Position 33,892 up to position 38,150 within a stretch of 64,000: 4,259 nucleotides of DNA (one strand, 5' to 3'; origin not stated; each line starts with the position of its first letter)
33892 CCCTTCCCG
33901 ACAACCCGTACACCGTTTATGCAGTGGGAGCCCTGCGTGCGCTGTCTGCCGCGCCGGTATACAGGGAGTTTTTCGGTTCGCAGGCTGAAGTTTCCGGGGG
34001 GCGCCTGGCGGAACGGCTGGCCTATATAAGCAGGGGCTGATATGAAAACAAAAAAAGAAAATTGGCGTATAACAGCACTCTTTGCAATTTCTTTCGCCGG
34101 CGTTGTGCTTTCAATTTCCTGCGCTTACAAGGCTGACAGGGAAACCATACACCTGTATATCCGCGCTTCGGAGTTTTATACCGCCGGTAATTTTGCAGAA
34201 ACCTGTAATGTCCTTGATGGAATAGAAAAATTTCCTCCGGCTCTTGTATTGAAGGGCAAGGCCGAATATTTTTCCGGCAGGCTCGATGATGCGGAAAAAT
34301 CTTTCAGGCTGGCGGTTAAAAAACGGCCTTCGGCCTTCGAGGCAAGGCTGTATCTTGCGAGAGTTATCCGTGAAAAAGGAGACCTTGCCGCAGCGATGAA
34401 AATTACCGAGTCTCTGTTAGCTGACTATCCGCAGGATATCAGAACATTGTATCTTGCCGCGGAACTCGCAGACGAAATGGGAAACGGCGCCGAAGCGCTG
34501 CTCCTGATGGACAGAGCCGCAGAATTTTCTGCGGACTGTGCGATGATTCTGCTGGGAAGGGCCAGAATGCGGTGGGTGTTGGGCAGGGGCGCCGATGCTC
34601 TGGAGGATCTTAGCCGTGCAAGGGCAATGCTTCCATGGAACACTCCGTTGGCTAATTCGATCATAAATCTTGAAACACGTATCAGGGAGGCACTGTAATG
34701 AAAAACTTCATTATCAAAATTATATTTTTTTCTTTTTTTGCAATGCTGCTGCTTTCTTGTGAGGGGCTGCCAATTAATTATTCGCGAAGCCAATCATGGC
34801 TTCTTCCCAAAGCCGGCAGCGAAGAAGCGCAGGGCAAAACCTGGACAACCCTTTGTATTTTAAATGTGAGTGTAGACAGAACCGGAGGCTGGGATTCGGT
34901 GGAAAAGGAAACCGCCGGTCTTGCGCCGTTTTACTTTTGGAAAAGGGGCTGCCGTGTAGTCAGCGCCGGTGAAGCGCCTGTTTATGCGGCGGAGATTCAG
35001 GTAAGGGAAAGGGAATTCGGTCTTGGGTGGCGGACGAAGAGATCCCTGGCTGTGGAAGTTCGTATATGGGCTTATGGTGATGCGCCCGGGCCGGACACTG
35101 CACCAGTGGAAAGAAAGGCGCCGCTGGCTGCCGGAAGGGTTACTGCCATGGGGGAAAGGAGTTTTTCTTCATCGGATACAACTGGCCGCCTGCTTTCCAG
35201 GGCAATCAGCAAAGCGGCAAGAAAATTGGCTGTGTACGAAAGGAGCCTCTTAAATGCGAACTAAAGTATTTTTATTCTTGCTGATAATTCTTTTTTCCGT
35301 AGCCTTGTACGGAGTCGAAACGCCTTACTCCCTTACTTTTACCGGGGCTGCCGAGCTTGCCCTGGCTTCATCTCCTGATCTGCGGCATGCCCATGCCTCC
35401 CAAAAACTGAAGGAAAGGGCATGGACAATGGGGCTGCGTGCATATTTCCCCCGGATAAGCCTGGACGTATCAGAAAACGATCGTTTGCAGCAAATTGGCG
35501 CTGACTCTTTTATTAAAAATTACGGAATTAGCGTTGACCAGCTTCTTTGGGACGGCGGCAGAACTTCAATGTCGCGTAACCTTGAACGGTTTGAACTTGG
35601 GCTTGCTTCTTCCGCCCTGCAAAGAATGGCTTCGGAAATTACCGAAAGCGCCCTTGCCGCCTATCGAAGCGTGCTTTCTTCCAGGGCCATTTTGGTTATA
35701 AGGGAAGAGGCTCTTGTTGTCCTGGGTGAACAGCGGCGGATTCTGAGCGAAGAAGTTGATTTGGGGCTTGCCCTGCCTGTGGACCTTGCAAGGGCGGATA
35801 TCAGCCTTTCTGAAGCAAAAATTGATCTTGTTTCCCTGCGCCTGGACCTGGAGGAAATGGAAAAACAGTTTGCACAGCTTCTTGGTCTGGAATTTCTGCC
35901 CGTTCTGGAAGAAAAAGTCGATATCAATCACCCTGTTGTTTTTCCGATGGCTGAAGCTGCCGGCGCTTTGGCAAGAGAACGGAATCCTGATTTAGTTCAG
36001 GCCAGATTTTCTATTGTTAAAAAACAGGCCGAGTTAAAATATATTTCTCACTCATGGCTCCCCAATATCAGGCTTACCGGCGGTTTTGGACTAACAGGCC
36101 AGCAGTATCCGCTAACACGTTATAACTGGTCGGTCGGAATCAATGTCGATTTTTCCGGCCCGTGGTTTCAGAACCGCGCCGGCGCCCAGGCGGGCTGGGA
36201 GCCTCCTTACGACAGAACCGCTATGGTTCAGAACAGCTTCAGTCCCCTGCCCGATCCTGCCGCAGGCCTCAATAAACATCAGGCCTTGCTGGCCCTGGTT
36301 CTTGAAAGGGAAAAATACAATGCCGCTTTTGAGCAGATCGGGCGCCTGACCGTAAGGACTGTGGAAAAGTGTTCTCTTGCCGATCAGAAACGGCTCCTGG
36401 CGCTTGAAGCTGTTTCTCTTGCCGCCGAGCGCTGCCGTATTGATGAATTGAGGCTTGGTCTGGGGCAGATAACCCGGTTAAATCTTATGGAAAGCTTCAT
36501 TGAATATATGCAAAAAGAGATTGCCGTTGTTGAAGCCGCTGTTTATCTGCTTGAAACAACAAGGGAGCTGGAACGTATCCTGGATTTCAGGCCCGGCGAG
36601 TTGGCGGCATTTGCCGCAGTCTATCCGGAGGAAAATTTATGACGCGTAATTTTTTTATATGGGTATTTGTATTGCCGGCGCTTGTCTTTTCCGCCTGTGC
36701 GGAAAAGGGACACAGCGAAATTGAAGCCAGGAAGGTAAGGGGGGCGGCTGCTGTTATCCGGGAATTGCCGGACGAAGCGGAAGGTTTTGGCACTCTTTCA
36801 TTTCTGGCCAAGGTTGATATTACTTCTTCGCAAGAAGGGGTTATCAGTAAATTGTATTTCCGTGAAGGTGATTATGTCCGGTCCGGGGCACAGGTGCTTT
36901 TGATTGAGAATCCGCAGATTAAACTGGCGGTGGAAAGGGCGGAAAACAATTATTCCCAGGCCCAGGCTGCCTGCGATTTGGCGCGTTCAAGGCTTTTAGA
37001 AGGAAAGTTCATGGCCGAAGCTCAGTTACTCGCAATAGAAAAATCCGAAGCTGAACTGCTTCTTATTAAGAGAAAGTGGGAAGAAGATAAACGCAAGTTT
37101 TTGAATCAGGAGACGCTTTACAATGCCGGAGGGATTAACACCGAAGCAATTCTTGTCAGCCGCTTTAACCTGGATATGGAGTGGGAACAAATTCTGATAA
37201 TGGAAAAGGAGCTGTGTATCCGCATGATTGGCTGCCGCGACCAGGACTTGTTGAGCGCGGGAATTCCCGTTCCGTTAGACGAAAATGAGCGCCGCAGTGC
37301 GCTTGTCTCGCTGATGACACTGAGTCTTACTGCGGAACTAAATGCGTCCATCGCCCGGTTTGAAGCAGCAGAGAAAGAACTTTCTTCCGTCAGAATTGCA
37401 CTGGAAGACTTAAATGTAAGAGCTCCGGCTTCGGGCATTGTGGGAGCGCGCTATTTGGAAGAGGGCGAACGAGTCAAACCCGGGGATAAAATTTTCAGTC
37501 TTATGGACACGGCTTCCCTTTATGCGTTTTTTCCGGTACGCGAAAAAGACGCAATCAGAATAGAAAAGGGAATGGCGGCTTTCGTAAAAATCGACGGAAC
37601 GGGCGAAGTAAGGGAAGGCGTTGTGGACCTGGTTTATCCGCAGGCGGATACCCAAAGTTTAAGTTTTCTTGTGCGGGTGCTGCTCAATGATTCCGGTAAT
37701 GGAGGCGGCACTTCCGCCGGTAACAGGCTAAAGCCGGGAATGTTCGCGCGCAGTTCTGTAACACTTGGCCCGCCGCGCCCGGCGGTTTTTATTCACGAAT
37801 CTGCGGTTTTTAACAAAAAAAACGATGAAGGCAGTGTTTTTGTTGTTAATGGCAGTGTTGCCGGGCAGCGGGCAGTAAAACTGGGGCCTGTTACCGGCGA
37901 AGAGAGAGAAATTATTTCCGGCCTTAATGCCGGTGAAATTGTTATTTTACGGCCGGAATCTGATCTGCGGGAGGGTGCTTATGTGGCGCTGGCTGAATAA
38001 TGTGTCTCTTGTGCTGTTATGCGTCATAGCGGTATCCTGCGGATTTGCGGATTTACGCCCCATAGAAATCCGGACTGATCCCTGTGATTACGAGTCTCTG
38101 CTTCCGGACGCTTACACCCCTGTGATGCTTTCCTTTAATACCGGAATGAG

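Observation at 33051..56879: Eleven-gene translationally coupled operon joining a TolC/MFP/double-RND machine, Ig-like lipoproteins and a 3,092-aa giant protein with a Sec signal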

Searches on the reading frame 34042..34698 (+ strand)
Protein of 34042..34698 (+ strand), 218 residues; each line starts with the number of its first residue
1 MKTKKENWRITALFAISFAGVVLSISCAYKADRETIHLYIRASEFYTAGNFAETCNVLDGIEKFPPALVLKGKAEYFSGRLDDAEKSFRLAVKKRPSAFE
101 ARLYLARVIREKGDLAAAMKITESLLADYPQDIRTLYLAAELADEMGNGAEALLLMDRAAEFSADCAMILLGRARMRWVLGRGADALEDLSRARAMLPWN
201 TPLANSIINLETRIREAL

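Call 4: search_protein_families(library=pfam, proteins=[window:34042-34698:+], max_evalue=0.01)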
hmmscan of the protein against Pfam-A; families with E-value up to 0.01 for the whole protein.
window:34042-34698:+ (218 aa): 14 families
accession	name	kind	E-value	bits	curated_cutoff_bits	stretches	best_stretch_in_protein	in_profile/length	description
PF13432.12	TPR_16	-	2.1e-12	47.7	32.7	1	71-132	3-64/65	Tetratricopeptide repeat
PF13428.12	TPR_14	-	9e-11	41.8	23.5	2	67-107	3-43/44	Tetratricopeptide repeat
PF14559.12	TPR_19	-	3.7e-10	40.4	25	2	78-133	4-59/68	Tetratricopeptide repeat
PF12895.13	ANAPC3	-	9.5e-07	29.5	27.2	1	80-156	4-79/82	Anaphase-promoting complex, cyclosome, subunit 3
PF07719.23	TPR_2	-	4.8e-06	26.7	27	0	67-97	3-33/34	Tetratricopeptide repeat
PF13424.12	TPR_12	-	5.3e-05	23.8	30.1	0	115-161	26-73/77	Tetratricopeptide repeat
PF13174.12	TPR_6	-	0.00013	22.8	26.3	1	100-131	1-32/33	Tetratricopeptide repeat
PF23914.1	TPR_CcmH_CycH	-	0.00097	19.4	42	1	72-153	57-141/158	Cytochrome c-type biogenesis protein H TPR domain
PF25064.1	ARM_TT21_5th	-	0.0014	19.3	27.8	0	100-202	2-107/117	TT21 fifth ARM repeats domain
PF25062.1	ARM_TT21_N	-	0.0016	18.6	40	1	37-133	101-202/222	Tetratricopeptide repeat protein 21 N-terminal ARM repeat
PF13181.12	TPR_8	-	0.0041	17.6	25.7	0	67-93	3-29/34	Tetratricopeptide repeat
PF00515.34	TPR_1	-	0.0074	16.5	27.8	0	67-97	3-33/34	Tetratricopeptide repeat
PF25060.1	ARM_TT21_2nd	-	0.0074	16.2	27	0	56-112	209-269/270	Tetratricopeptide repeat protein 21 second ARM domain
PF13431.12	TPR_17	-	0.0099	16.5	24.4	0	89-118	3-32/34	Tetratricopeptide repeat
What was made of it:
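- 34042..34698 (+): g2: 218-aa TPR lipoprotein. TPR_16, TPR_14 and TPR_19 hits (call 4).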

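Call 6: search_protein_families(library=ncbifam, proteins=[window:34042-34698:+], max_evalue=0.01)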
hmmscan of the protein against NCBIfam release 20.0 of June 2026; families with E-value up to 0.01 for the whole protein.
window:34042-34698:+ (218 aa): 9 families
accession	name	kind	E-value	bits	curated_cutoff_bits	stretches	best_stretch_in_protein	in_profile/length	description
TIGR02917.1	PEP_TPR_lipo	equivalog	1.7e-13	49.4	312.2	1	67-203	127-262/899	XrtA/PEP-CTERM system TPR-repeat protein PrsT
NF033758.1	gliding_GltE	equivalog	1.7e-06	27.3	225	1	78-162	99-182/411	adventurous gliding motility TPR repeat lipoprotein GltE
TIGR02521.1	type_IV_pilW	equivalog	2.6e-06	27.1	154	1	78-152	148-222/234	type IV pilus biogenesis/stability protein PilW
TIGR02552.1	LcrH_SycD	equivalog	0.00017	21.3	104.8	1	75-165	28-118/136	SycD/LcrH family type III secretion system chaperone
TIGR02795.1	tol_pal_ybgF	equivalog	0.00076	20.1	90.1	1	65-132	39-109/119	tol-pal system protein YbgF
NF052415.1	T3SS_chap_SctY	equivalog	0.001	19.6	70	0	113-190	20-100/106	type III secretion apparatus assembly chaperone SctY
NF052312.1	T9SS_PorW_SprE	equivalog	0.0013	17.5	250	1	68-194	107-236/716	type IX secretion system periplasmic lipoprotein PorW/SprE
NF033762.1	social_mot_Tgl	equivalog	0.0071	15.7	225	0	79-129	80-130/252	social motility TPR repeat lipoprotein Tgl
NF033920.0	C39_PA2778_fam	equivalog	0.01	15.3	150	0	66-124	191-249/255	PA2778 family cysteine peptidase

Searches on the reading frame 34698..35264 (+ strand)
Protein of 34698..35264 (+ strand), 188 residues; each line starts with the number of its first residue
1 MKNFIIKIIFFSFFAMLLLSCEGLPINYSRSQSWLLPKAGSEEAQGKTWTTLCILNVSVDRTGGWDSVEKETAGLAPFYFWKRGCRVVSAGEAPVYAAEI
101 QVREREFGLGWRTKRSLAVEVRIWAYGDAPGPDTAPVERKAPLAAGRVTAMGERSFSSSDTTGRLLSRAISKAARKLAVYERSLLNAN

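Call 4: search_protein_families(library=pfam, proteins=[window:34698-35264:+], max_evalue=0.01)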
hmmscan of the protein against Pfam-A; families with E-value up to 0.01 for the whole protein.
window:34698-35264:+ (188 aa): 0 families

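Call 6: search_protein_families(library=ncbifam, proteins=[window:34698-35264:+], max_evalue=0.01)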
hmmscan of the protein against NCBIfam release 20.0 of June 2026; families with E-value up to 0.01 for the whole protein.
window:34698-35264:+ (188 aa): 0 families

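Call 89: search_solved_structures(query=window:34698-35261:+, max_evalue=1)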
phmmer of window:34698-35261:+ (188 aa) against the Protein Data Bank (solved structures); distinct sequences matched with E-value up to 1: 0.

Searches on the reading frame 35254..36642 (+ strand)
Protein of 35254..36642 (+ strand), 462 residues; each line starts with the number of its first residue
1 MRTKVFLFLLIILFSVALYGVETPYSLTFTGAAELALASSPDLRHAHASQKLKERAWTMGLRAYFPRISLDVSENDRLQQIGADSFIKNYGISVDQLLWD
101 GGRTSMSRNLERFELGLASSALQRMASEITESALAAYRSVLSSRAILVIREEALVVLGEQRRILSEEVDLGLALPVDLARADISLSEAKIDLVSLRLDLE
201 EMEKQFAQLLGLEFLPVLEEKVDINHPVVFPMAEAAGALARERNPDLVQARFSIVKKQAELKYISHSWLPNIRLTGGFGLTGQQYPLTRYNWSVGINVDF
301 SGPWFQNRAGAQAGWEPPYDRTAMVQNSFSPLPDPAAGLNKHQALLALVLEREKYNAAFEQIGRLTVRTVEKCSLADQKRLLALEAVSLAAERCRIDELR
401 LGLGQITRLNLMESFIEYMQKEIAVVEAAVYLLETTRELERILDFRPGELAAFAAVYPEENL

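Call 4: search_protein_families(library=pfam, proteins=[window:35254-36642:+], max_evalue=0.01)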
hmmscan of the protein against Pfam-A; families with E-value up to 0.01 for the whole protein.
window:35254-36642:+ (462 aa): 1 family
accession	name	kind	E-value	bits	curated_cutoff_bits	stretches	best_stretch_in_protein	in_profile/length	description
PF02321.23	OEP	-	4.7e-29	102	22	2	34-211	6-187/187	Outer membrane efflux protein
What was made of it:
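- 35254..36642 (+): g4: TolC-like outer-membrane factor with a signal peptide. PF02321 OEP, 102 bits in two stretches (call 4).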

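Call 6: search_protein_families(library=ncbifam, proteins=[window:35254-36642:+], max_evalue=0.01)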
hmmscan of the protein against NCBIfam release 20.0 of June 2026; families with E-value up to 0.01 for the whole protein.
window:35254-36642:+ (462 aa): 5 families
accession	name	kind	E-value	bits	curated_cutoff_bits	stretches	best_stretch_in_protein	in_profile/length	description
TIGR01844.1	type_I_sec_TolC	subfamily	1.1e-23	84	225.15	1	27-285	3-266/414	TolC family outer membrane protein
TIGR01845.1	outer_NodT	subfamily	2.9e-06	26.4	210.05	1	34-284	64-323/460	efflux transporter outer membrane subunit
NF045679.1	DiMtlExpIhpA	equivalog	0.002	16.9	650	1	17-278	21-280/424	divalent metal ion exporter subunit IhpA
NF052390.1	efflux_OMP_AbuO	equivalog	0.0023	16.7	700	0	136-283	147-295/447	multidrug efflux outer membrane protein AbuO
NF007002.0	PRK09465.1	equivalog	0.0074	14.9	495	0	35-286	32-285/460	outer membrane channel protein TolC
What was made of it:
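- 35254..36642 (+): TIGR01844, 84 bits, below its cut-off (call 6).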

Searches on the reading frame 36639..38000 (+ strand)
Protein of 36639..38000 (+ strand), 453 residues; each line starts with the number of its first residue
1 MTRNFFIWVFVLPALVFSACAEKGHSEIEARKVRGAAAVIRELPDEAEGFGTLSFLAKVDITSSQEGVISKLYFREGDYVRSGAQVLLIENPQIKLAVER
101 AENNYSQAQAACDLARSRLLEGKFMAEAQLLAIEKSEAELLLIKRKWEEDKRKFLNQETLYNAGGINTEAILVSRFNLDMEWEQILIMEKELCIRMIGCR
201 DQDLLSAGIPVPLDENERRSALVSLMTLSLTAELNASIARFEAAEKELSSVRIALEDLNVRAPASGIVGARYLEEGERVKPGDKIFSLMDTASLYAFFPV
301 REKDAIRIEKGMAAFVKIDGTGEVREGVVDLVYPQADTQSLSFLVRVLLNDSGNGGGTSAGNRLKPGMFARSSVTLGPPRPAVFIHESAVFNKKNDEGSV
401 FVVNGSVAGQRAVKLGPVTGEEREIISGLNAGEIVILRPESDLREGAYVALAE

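Call 4: search_protein_families(library=pfam, proteins=[window:36639-38000:+], max_evalue=0.01)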
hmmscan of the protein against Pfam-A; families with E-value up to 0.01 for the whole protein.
window:36639-38000:+ (453 aa): 5 families
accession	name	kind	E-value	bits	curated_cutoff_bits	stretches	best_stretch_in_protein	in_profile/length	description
PF16576.10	HlyD_D23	-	7.8e-21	74.8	30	1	247-370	98-214/214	Barrel-sandwich domain of CusB or HlyD membrane-fusion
PF13437.12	HlyD_3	-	1.4e-15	58.3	22.2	1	260-352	2-96/106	HlyD family secretion protein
PF13533.13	Biotin_lipoyl_2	-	7.4e-06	26.1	29.8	0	259-288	2-31/32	Biotin-lipoyl like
PF00364.28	Biotin_lipoyl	-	0.00035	20.8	22.1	0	58-87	42-71/73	Biotin-requiring enzyme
PF12700.13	HlyD_2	-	0.0095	15.2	25.1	0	275-321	248-294/416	HlyD family secretion protein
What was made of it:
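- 36639..38000 (+): g5: RND-type periplasmic adaptor (MFP), probably a lipoprotein. HlyD_D23 and HlyD_3 hits (call 4).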

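Call 6: search_protein_families(library=ncbifam, proteins=[window:36639-38000:+], max_evalue=0.01)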
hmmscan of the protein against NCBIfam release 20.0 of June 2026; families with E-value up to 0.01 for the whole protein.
window:36639-38000:+ (453 aa): 24 families
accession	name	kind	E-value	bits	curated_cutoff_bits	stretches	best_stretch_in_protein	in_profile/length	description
TIGR01730.1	RND_mfp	subfamily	3.8e-47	160.8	94.9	2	231-450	108-320/322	efflux RND transporter periplasmic adaptor subunit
TIGR00999.1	8a0102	subfamily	3.3e-32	111.7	319.3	1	231-436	64-263/271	CzcB/NccB family metal efflux transporter periplasmic adaptor subunit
TIGR00998.1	8a0101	subfamily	1.7e-16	60.1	390.8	1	59-333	43-282/334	EmrA/EmrK family multidrug efflux transporter periplasmic adaptor subunit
NF033138.2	RND-peri-MexC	equivalog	2.2e-16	60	625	2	230-450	144-370/375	MexC family multidrug efflux RND transporter periplasmic adaptor subunit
NF002939.0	PRK03598.1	equivalog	7.3e-16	58.2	393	2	231-337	178-285/332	secretion protein HlyD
NF007785.0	PRK10476.1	equivalog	8.7e-15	54.4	376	1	231-317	182-268/347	multidrug transporter subunit MdtN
NF045680.1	DiMtlExpIhpB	equivalog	1.3e-13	50.7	450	1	255-434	135-305/326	divalent metal ion exporter adaptor subunit IhpB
NF045904.1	RND-peri-MexE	equivalog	3.3e-13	49.3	714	2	10-135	13-140/390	multidrug efflux RND transporter periplasmic adaptor subunit MexE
NF007132.1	PRK09578.1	equivalog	3.5e-11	42.5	512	1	3-115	7-122/396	MexX/AxyX family multidrug efflux RND transporter periplasmic adaptor subunit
TIGR02971.1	heterocyst_DevB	subfamily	3.9e-11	42.9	129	1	65-335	23-281/327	ABC exporter membrane fusion protein, DevB family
NF008589.1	PRK11556.1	equivalog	2.3e-09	36.6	391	1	28-135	54-161/392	MdtA/MuxA family multidrug efflux RND transporter periplasmic adaptor subunit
NF038010.1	ABC_adapt_DarC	equivalog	1.7e-08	33.6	450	1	246-446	219-411/417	darobactin export ABC transporter periplasmic adaptor subunit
TIGR01843.1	type_I_hlyD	subfamily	5e-08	32.3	208.65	1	222-375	235-397/422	HlyD family type I secretion periplasmic adaptor subunit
NF008606.0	PRK11578.1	equivalog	3.2e-07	29.8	342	0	237-437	163-362/371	macrolide transporter subunit MacA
NF000272.2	OqxA_adapt_sub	exception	4.4e-07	29.2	835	0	30-134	39-143/391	multidrug efflux RND transporter periplasmic adaptor subunit OqxA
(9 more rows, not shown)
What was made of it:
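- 36639..38000 (+): TIGR01730 RND_mfp, 160.8 bits, above its cut-off of 94.9 (call 6).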
